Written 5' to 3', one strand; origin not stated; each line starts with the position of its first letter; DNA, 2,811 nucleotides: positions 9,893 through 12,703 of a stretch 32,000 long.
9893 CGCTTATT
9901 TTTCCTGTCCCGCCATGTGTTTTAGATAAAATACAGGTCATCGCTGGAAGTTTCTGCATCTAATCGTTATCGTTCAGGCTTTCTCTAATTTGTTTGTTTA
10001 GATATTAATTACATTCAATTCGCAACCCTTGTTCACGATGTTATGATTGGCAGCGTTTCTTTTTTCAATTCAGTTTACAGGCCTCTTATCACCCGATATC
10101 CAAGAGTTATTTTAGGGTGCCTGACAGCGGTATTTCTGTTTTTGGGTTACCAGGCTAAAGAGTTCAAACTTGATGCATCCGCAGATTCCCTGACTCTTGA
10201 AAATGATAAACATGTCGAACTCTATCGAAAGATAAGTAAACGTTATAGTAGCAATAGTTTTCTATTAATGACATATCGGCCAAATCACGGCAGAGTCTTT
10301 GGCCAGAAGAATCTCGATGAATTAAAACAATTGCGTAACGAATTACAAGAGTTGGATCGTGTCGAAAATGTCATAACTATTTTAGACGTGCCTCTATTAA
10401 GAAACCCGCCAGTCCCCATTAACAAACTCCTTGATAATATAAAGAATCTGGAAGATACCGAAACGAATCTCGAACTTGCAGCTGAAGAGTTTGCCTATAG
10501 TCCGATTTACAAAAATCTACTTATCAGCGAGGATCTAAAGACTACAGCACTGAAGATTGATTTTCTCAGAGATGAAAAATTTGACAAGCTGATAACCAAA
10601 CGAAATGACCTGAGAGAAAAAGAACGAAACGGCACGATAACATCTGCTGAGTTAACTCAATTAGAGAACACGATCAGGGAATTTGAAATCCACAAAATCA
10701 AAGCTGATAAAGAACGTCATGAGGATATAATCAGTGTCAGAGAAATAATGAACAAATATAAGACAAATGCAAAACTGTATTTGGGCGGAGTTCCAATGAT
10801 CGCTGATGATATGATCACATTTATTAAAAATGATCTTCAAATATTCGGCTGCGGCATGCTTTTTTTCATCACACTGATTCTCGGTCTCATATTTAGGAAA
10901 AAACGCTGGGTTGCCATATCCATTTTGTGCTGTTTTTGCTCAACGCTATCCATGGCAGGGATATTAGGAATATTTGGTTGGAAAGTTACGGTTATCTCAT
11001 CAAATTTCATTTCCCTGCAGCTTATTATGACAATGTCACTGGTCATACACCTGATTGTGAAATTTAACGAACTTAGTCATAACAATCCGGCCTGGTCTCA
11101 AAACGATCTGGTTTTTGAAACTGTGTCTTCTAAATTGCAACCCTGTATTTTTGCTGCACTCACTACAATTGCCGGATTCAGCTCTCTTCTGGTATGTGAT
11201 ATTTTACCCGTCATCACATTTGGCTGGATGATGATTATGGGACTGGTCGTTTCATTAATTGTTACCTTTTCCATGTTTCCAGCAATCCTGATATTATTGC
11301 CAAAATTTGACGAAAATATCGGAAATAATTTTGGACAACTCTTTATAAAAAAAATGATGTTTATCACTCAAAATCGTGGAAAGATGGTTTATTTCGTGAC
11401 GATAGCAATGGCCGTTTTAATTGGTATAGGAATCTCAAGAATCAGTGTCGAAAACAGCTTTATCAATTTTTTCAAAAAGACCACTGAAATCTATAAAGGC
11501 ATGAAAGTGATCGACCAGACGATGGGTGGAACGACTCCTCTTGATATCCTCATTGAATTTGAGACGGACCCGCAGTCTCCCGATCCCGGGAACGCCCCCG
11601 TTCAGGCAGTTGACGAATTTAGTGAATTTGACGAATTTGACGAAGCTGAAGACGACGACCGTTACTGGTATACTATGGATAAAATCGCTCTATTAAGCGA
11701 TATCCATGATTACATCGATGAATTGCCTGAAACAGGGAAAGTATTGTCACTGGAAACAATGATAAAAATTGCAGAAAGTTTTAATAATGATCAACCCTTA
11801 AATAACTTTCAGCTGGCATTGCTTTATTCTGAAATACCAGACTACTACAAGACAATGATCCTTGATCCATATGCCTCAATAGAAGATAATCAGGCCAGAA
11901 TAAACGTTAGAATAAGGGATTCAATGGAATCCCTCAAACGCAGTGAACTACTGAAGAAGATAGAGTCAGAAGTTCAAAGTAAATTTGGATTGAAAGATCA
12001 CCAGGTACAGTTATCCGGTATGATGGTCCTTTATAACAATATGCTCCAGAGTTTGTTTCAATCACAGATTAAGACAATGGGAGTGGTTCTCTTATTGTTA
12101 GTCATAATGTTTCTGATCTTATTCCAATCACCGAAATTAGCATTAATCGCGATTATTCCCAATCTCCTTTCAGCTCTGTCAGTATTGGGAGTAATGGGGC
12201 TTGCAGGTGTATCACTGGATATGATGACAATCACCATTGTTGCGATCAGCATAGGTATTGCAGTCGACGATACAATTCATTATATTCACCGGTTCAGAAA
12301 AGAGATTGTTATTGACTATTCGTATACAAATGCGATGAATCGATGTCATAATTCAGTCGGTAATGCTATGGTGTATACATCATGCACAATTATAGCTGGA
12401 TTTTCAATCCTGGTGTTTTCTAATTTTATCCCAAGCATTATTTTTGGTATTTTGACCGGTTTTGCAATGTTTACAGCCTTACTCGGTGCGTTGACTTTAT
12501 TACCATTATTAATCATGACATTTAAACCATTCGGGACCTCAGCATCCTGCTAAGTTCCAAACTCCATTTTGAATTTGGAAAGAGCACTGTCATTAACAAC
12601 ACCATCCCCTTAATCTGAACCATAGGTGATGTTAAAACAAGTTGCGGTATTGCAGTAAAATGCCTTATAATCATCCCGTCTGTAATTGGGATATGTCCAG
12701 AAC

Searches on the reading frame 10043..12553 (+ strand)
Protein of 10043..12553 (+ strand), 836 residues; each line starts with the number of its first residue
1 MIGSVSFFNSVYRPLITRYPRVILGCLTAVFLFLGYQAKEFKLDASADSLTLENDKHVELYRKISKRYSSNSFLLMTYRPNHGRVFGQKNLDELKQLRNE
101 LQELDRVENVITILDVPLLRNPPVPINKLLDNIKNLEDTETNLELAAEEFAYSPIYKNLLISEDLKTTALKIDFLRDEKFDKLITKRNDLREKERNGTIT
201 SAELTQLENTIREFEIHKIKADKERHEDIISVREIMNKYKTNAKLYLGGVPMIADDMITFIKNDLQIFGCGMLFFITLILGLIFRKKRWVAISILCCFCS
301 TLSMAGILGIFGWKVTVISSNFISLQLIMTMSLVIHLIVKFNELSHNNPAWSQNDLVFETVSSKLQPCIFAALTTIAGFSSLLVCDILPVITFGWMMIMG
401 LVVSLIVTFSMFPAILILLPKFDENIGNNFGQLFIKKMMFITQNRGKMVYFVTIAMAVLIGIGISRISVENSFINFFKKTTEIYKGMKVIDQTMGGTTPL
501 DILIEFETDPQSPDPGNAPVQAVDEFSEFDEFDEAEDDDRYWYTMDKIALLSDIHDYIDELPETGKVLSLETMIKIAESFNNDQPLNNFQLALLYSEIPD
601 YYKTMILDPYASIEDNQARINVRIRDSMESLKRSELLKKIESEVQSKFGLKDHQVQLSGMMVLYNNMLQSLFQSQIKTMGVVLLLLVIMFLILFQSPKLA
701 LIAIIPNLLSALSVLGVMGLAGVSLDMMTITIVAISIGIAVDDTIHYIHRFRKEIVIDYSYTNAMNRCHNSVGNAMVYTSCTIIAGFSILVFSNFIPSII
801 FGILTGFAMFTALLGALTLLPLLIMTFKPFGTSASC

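Call 59: search_protein_families(library=pfam, proteins=[window:10043-12553:+], max_evalue=0.0001)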
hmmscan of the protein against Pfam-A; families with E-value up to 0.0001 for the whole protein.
window:10043-12553:+ (836 aa): 2 families
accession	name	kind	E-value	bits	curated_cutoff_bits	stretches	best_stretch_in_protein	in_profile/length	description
PF03176.21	MMPL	-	4.9e-31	108.3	20.5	2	610-827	79-302/333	MMPL family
PF00873.25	ACR_tran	-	3.6e-06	25.4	28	1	679-824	339-486/1021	AcrB/AcrD/AcrF family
